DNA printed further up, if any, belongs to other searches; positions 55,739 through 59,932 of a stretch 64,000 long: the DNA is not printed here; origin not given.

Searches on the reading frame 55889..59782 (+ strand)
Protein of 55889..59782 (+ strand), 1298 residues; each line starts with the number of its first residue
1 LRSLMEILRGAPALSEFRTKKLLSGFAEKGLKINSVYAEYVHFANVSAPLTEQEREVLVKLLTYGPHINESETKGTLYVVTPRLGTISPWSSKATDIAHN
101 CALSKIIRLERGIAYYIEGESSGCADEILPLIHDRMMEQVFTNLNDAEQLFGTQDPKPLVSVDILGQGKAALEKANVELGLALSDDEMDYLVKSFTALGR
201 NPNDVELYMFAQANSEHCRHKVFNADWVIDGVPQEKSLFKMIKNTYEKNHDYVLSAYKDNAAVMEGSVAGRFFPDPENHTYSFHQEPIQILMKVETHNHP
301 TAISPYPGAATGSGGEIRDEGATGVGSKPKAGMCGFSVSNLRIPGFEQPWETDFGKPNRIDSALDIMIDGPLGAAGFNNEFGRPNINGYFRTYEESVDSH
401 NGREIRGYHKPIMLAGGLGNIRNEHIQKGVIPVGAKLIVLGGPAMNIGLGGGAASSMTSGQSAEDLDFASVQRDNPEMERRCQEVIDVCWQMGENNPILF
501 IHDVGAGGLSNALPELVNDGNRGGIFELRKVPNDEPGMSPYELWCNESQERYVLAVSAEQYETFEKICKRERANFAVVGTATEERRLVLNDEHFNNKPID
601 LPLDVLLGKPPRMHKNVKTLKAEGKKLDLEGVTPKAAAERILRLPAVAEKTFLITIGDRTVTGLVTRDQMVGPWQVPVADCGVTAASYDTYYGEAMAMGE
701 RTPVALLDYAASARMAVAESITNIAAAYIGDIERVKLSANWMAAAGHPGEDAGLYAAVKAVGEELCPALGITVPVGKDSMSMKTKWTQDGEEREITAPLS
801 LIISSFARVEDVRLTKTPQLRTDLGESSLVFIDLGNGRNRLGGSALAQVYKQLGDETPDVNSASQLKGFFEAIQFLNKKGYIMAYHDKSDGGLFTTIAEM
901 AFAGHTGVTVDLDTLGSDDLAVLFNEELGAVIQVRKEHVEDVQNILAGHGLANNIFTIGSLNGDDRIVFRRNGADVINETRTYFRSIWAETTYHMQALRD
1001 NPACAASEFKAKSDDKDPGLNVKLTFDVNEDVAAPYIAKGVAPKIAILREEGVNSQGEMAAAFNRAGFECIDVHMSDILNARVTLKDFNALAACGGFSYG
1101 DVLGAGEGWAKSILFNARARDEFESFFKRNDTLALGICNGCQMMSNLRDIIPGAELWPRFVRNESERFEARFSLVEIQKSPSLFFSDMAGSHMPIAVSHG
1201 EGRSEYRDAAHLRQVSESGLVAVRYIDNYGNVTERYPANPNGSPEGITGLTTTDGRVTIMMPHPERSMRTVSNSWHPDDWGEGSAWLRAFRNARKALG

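Call 48: search_protein_families(library=pfam, proteins=[window:55889-59782:+], max_evalue=0.00001)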
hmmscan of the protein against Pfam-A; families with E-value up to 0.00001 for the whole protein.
window:55889-59782:+ (1298 aa): 5 families
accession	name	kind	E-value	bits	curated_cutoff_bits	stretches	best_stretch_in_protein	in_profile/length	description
PF13507.12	GATase_5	-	3e-107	358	27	1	1043-1295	2-258/260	CobB/CobQ-like glutamine amidotransferase domain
PF22689.1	FGAR-AT_PurM_N-like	-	1.1e-84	282.4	27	1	649-808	1-160/160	FGAR-AT PurM_N-like domain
PF02769.27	AIRS_C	-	2.1e-52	177.9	23.1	2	433-589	2-153/156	AIR synthase related protein, C-terminal domain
PF18076.6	FGAR-AT_N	-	1.9e-40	137.9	26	1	39-151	1-115/115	Formylglycinamide ribonucleotide amidotransferase N-terminal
PF18072.6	FGAR-AT_linker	-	9.9e-25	87.2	26.6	1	172-221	1-50/50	Formylglycinamide ribonucleotide amidotransferase linker domain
